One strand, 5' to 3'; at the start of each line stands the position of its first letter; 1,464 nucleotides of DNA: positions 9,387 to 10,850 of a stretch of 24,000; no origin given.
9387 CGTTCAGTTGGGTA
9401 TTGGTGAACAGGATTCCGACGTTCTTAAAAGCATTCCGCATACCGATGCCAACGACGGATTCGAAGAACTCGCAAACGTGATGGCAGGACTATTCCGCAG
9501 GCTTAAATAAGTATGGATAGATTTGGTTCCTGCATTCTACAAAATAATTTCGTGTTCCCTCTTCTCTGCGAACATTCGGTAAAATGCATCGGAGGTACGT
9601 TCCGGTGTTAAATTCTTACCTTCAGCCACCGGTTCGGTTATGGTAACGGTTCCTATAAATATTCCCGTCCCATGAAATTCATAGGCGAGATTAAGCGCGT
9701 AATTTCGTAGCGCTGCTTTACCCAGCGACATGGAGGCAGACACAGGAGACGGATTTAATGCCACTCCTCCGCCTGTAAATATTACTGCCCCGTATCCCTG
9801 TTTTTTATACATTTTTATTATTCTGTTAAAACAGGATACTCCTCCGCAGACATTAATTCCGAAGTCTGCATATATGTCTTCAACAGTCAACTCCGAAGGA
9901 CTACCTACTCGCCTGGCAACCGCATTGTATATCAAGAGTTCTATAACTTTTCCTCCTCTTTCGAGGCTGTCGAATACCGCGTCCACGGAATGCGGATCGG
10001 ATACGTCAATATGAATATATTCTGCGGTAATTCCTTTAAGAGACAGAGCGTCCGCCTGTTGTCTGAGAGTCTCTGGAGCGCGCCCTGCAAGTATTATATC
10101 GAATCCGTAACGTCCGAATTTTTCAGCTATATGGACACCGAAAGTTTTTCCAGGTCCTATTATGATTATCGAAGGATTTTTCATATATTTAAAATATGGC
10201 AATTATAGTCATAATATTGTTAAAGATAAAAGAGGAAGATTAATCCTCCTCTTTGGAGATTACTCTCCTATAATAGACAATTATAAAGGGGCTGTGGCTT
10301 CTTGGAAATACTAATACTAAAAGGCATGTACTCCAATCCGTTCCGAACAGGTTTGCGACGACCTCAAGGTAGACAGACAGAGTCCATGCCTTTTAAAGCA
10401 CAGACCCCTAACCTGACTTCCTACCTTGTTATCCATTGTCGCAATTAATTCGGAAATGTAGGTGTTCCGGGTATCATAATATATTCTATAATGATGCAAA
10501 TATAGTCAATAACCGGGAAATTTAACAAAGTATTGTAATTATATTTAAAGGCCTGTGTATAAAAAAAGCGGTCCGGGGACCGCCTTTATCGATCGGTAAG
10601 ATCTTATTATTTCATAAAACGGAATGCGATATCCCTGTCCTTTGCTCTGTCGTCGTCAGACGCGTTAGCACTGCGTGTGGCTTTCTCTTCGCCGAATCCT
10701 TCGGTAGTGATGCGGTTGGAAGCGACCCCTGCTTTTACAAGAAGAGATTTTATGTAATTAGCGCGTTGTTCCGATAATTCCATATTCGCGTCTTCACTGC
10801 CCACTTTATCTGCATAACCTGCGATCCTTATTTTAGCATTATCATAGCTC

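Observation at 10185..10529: Promoter, multi-helix pseudoknotted RNA and intrinsic terminator upstream of an atypical SDR gene: candidate unclassified riboswitch or attenuator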

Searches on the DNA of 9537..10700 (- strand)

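Call 4: search_rna_families(source=window, start=10000, end=10700, threshold=evalue, max_evalue=10, show_alignments=3)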
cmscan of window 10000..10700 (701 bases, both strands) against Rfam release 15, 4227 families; matches with E-value up to 10: 6.
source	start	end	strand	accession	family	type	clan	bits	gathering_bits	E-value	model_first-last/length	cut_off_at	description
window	10471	10588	+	RF00082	SraG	Gene; sRNA;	-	24.6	50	0.059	1-177/177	no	SraG RNA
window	10183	10264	+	RF02029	sraA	Gene; sRNA;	-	21.5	56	0.95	1-95/95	no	sraA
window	10222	10254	-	RF04343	Plastid-psbA-2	Cis-reg;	CL00153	18.2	55.8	1.4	1-60/60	no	Plastid-psbA-2 3UTR RNA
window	10156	10254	+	RF02607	AbsR25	Gene; sRNA;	-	15.8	47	5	1-164/164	no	Acinetobacter sRNA 25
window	10232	10252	-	RF02516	MIR393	Gene; miRNA;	-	14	60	6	1-126/126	no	mir-393 microRNA precursor family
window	10554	10648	-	RF00558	L20_leader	Cis-reg; leader;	-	13.8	58.7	8.7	1-127/127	no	Ribosomal protein L20 leader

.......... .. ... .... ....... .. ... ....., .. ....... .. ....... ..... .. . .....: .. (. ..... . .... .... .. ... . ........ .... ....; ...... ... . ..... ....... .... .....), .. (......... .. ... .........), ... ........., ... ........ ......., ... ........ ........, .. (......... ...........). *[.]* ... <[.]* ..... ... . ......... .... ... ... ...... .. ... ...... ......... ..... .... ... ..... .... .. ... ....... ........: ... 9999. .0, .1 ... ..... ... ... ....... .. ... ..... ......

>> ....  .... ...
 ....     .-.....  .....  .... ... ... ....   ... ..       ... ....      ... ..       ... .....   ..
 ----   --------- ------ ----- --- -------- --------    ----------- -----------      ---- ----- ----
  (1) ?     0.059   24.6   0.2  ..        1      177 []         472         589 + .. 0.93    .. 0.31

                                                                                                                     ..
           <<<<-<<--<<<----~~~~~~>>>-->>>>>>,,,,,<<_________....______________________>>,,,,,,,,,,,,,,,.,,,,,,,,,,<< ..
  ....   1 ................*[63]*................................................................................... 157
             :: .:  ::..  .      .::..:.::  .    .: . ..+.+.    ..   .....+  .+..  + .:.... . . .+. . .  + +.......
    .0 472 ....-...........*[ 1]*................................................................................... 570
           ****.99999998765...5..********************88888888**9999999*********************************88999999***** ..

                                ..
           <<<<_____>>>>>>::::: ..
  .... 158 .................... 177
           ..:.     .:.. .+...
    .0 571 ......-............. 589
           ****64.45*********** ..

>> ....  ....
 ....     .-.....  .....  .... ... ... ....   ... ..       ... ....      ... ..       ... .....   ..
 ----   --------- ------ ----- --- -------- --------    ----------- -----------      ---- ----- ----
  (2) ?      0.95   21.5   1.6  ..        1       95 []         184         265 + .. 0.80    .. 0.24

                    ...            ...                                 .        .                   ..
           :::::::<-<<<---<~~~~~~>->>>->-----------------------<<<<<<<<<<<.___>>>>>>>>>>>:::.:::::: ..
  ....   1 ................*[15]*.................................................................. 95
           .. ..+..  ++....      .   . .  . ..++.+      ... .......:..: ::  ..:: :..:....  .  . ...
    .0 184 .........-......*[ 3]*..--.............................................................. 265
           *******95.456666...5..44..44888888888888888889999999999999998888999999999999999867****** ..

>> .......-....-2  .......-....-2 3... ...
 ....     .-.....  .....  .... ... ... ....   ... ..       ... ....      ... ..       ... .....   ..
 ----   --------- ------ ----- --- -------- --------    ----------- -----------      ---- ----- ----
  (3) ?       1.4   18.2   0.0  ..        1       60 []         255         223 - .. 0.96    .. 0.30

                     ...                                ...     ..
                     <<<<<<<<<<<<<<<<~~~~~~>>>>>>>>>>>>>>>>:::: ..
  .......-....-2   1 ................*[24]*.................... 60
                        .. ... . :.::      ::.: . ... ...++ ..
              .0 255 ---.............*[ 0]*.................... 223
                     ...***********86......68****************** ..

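Call 24: search_rna_families(source=L002, start=2575, end=3000, threshold=evalue, max_evalue=10)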
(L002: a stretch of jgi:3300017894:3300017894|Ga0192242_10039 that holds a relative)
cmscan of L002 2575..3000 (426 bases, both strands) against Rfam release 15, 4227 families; matches with E-value up to 10: 24.
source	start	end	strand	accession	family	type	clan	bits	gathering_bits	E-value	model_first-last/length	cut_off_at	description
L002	2593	2668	-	RF02891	AgrB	Gene; antisense;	-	27.9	40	0.01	1-84/84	no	ArsR-gov region gene B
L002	2846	2975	-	RF01692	Bacteroid-trp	Cis-reg; leader;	-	23.8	49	2.4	1-131/131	no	Bacteroidete tryptophan peptide leader RNA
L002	2587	2676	-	RF02029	sraA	Gene; sRNA;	-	21.3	56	0.64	1-95/95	no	sraA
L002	2592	2669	-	RF02432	SpF25_sRNA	Gene; sRNA;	-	21.2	48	0.42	1-102/102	no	Streptococcus sRNA SpF25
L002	2575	2627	+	RF02630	Hrs12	Gene; sRNA;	-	20.2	70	0.72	35-87/87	5'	Hfq-regulated sRNA 12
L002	2588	2682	-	RF00558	L20_leader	Cis-reg; leader;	-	20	58.7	0.15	1-127/127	no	Ribosomal protein L20 leader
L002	2596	2740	-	RF00082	SraG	Gene; sRNA;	-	19.8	50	0.39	1-177/177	no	SraG RNA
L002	2597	2621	+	RF02054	STnc420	Gene; sRNA;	-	18.2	70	0.72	27-51/58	no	Salmonella enterica sRNA STnc420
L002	2575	2625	+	RF02891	AgrB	Gene; antisense;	-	18.2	40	1.4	6-84/84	5'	ArsR-gov region gene B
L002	2591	2662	-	RF02059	STnc50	Gene; sRNA;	-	17.6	55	2.5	1-84/84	no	Salmonella enterica sRNA STnc40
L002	2909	2965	+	RF01341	CRISPR-DR30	Gene; CRISPR;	-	16.9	50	1.6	1-38/38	no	CRISPR RNA direct repeat element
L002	2593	2625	+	RF03623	mir-1252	Gene; miRNA;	-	16.7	70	4.9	1-65/65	no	mir-1252 microRNA precursor family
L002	2575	2623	+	RF02601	BASRCI337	Gene; sRNA;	-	16.6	229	0.079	143-191/191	5'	Brucella sRNA CI337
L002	2575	2629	+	RF02059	STnc50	Gene; sRNA;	-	16.5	55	4.5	23-84/84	5'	Salmonella enterica sRNA STnc40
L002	2595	2686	-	RF02747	FtrA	Gene; sRNA;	-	16.5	134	9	1-111/111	no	Francisella sRNA A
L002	2589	2682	-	RF02053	STnc430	Gene; sRNA;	-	16.1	47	5.7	1-162/162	no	Enterobacterial sRNA STnc430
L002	2575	2630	+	RF02029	sraA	Gene; sRNA;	-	15.7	56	9.9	38-95/95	5'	sraA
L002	2575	2630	+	RF00558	L20_leader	Cis-reg; leader;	-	14.8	58.7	3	55-127/127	5'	Ribosomal protein L20 leader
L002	2575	2633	-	RF01808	MicX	Gene; sRNA;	-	14.2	75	1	1-60/194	3'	MicX Vibrio cholerae sRNA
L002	2592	2622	+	RF02082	STnc540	Gene; sRNA;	-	12.6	38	4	112-140/202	no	Enterobacterial sRNA STnc540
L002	2575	2657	-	RF02082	STnc540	Gene; sRNA;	-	12.4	38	4.5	1-162/202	3'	Enterobacterial sRNA STnc540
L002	2919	2977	+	RF00459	MPMV_package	Cis-reg;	-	10.5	54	6.8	211-279/279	no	Mason-Pfizer monkey virus packaging signal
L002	2575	2621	+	RF02901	AaHKsRNA41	Gene; sRNA;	-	10.3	97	7.9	131-187/187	5'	Aggregatibacter sRNA 41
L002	2575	2607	+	RF01696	Chlorobi-1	Gene; sRNA;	-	10.1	50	9.2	37-67/67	5'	Chlorobi-1 RNA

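Call 25: search_rna_families(source=window, start=10300, end=10470, threshold=evalue, max_evalue=10, show_alignments=2)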
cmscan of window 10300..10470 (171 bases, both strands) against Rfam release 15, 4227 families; matches with E-value up to 10: 5.
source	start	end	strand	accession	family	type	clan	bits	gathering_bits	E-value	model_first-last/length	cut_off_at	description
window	10300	10322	+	RF00951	mir-1302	Gene; miRNA;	-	17.7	62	2.4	30-52/52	5'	mir-1302 microRNA precursor family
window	10363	10430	-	RF04242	mir-5595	Gene; miRNA;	-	15.5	100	1.8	1-72/72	no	mir-5595 microRNA precursor family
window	10315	10400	-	RF00939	mir-504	Gene; miRNA;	-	15.3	57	1.2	1-78/78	no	mir-504 microRNA precursor family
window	10364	10430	-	RF03401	mir-1323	Gene; miRNA;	-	12.3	98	7.2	1-73/73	no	mir-1323 microRNA precursor family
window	10372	10417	-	RF02016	mir-1183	Gene; miRNA;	-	12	97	7.8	1-89/89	no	mir-1183 microRNA precursor family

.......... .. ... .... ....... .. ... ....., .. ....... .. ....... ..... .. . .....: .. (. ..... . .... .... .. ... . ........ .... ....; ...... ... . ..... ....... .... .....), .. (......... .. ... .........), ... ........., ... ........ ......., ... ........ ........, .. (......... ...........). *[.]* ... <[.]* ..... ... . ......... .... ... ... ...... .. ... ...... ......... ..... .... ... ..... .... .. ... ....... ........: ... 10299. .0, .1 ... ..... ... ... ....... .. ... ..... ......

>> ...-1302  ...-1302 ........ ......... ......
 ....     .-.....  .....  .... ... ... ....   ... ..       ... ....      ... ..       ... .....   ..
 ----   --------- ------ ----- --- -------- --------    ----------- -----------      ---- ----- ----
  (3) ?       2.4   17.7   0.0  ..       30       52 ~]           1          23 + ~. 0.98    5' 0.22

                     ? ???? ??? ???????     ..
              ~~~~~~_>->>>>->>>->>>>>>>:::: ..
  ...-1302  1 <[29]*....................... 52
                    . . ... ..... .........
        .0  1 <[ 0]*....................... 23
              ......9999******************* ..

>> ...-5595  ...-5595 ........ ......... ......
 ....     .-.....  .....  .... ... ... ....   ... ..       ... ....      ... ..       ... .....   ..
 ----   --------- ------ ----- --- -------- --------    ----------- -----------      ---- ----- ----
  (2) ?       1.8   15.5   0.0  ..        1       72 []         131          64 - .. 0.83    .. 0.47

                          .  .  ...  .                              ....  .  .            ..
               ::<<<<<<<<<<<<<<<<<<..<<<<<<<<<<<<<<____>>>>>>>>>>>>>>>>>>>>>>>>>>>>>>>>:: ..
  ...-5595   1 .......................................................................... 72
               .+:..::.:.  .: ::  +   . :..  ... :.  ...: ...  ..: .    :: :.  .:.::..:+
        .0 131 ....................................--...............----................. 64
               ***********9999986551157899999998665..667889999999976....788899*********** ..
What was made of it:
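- On Any Rfam 15 family (4227 models, including all riboswitch classes, 6S, 6S-Flavo, SRP, RNase P, tmRNA, T-box, ribozymes and the Bacteroid*/Bacteroides-* motifs): Those hits fall on terminators, on the wrong strand, or are miRNA hairpin models (calls 4, 24, 25).
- On 6S RNA: No 6S or 6S-Flavo hit at E<=10 (calls 4, 25).
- Closest known: 6S RNA. Different: No model hit was found (calls 4, 25).
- No hit to any of the 4227 Rfam models on the RNA strand over the core, even at E<=10 on a 171-nt query, in either lineage (calls 4, 24, 25).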

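Call 29: search_dna_similar(query=window:10215-10500:-, collection=phages, mode=distant, max_evalue=0.01)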
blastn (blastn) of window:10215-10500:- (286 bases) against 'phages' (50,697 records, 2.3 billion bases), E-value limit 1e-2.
No match.

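Call 30: search_dna_similar(query=window:10215-10500:-, collection=plasmids, mode=distant, max_evalue=0.01)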
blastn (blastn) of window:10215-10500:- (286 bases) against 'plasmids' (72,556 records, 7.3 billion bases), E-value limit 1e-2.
No match.
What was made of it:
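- It has no match in phage or plasmid collections (calls 29, 30).
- Tried and rejected: blastn against the phage and plasmid collections found no match (calls 29, 30).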

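Call 37: build_rna_model(alignment_id=A3)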
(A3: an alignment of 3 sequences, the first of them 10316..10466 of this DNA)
Model R1 built from alignment A3 (3 sequences, 161 columns); structure: RNAalifold consensus.
model positions 159; base pairs 45; branch points 1; effective number of sequences 0.92; information 0.591 bits per position. Calibrated on 0.2 Mb of random sequence (short: E-values are rough).
structure used (alignment columns):
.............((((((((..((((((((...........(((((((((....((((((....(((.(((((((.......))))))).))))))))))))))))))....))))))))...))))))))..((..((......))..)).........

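Call 38: search_with_rna_model(model_id=R1, sources=[window, L016, L017, L018, L019, L020, L021, L022, L023, L024, L025, L026, L027, L028, L029, L030, L031, L032, L033, L034, L035, L036, L037, L038, L039, L040, L041, L042, L043, L044, L045, L046, L047, L006, L008, L010, L012, L002], max_evalue=1)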
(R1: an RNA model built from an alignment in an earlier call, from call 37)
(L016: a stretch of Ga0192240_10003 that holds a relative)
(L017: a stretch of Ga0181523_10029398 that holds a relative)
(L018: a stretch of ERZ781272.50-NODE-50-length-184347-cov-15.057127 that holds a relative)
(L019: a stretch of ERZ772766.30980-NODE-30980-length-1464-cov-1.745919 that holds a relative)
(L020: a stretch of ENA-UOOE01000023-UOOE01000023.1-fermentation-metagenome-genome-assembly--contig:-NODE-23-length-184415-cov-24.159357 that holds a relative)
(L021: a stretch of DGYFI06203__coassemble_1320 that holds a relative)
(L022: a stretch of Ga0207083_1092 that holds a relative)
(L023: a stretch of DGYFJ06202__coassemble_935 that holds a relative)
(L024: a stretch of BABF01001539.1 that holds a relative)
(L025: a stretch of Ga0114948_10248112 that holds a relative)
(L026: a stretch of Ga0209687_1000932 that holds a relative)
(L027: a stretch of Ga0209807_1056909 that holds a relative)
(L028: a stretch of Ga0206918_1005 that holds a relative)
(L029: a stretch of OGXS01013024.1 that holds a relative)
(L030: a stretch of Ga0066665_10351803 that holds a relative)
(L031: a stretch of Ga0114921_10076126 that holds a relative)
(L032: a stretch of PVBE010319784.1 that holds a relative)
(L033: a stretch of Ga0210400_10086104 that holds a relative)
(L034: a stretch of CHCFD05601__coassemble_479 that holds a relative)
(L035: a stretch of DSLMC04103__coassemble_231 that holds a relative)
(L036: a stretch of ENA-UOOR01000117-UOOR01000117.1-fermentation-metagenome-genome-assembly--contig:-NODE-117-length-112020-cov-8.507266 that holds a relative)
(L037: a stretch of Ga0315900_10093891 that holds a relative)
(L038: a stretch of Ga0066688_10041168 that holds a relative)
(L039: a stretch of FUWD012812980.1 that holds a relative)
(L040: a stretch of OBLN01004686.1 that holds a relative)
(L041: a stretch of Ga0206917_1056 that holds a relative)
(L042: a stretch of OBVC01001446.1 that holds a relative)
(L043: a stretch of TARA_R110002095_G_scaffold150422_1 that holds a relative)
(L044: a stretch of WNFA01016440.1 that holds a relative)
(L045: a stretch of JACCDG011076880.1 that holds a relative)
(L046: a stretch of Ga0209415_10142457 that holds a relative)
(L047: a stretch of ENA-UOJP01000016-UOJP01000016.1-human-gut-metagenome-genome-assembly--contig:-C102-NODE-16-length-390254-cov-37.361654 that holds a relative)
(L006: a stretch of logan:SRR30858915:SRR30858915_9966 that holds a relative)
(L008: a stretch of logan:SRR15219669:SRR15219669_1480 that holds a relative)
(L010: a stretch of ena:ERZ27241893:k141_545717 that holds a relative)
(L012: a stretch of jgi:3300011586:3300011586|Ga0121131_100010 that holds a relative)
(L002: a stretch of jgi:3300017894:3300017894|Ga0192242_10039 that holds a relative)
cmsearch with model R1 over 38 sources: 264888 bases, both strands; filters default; matches with E-value up to 1: 3.
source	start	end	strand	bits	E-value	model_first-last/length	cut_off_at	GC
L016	4791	4949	-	194.4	2.2e-49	1-159/159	no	0.43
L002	2704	2862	+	194.4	2.2e-49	1-159/159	no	0.43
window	10316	10465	-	147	1.1e-36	1-159/159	no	0.45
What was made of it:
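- It is single copy in all loci searched (call 38).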

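Call 56: search_with_rna_model(model_id=R1, sources=[L048, L049, L050, L006, L008], max_evalue=10, filters=off, show_alignments=2)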
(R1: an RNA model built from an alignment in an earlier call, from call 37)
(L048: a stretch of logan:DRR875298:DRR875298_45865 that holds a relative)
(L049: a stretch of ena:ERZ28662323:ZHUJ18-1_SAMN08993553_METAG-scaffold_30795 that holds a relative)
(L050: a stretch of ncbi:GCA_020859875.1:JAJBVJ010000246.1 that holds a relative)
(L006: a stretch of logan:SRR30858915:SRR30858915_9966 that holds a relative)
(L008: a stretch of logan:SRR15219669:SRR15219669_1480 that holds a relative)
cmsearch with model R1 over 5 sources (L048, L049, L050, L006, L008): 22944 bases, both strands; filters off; matches with E-value up to 10: 22.
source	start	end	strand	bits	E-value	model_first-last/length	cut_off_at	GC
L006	5933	6012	+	13.2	0.065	1-159/159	no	0.44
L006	2344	2431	-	11.7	0.16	1-159/159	no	0.34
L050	408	459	-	8.9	0.95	1-159/159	no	0.37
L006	6514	6629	+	8.4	1.3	1-159/159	no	0.52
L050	1765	1850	-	7.4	2.3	1-159/159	no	0.41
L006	5855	5916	+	7.1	2.8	1-159/159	no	0.37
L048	2522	2604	+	6.8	3.4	1-159/159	no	0.42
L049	162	244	+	6.8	3.4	1-159/159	no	0.42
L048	2304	2345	-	6.7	3.5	1-159/159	no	0.21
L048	722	773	-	6.6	3.9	1-159/159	no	0.38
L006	2870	2928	-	6.3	4.6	1-159/159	no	0.29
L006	2681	2776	+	6.3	4.6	1-159/159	no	0.31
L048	5474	5548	-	6.3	4.6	1-159/159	no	0.37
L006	3504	3621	-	6.2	4.8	1-159/159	no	0.37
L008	3832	3893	-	6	5.4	1-159/159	no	0.29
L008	1364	1445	+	5.7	6.7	1-159/159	no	0.3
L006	1519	1608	+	5.5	7.7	1-159/159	no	0.27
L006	3515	3654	+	5.4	8.2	1-159/159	no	0.34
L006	1578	1663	-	5.2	9.3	1-159/159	no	0.34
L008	6309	6360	-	5.1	9.5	1-159/159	no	0.42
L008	614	752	-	5.1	9.6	1-159/159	no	0.37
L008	1367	1439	-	5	10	1-159/159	no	0.33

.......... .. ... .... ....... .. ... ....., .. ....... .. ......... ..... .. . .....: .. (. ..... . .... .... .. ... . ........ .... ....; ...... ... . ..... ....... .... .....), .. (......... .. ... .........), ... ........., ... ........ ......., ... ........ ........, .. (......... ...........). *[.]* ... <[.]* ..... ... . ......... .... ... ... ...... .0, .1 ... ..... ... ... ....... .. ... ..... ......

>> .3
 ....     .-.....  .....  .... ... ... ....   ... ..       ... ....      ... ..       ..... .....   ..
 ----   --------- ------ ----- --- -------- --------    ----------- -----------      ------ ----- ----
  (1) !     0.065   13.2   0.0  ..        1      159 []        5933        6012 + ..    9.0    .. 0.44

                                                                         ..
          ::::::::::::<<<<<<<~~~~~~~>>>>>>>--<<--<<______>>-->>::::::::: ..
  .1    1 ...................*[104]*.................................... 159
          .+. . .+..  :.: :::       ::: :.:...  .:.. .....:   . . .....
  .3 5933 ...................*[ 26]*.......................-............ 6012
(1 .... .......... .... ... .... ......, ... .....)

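Call 82: search_with_rna_model(model_id=R1, sources=[L052, L053, L054, L010, L012], max_evalue=1, filters=off)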
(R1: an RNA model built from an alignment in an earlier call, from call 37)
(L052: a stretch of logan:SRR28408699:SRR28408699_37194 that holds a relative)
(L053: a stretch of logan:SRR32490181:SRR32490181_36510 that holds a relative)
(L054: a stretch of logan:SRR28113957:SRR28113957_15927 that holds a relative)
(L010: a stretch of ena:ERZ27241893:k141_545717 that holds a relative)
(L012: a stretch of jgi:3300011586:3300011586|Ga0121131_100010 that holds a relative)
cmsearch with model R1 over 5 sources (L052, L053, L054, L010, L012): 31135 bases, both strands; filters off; matches with E-value up to 1: 4.
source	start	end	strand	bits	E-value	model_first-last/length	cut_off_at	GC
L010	9086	9218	-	13.2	0.086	1-159/159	no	0.3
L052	3143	3240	+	11.4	0.27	1-159/159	no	0.45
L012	8070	8193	+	10.7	0.4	1-159/159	no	0.3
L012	3677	3755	-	10.6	0.45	1-159/159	no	0.41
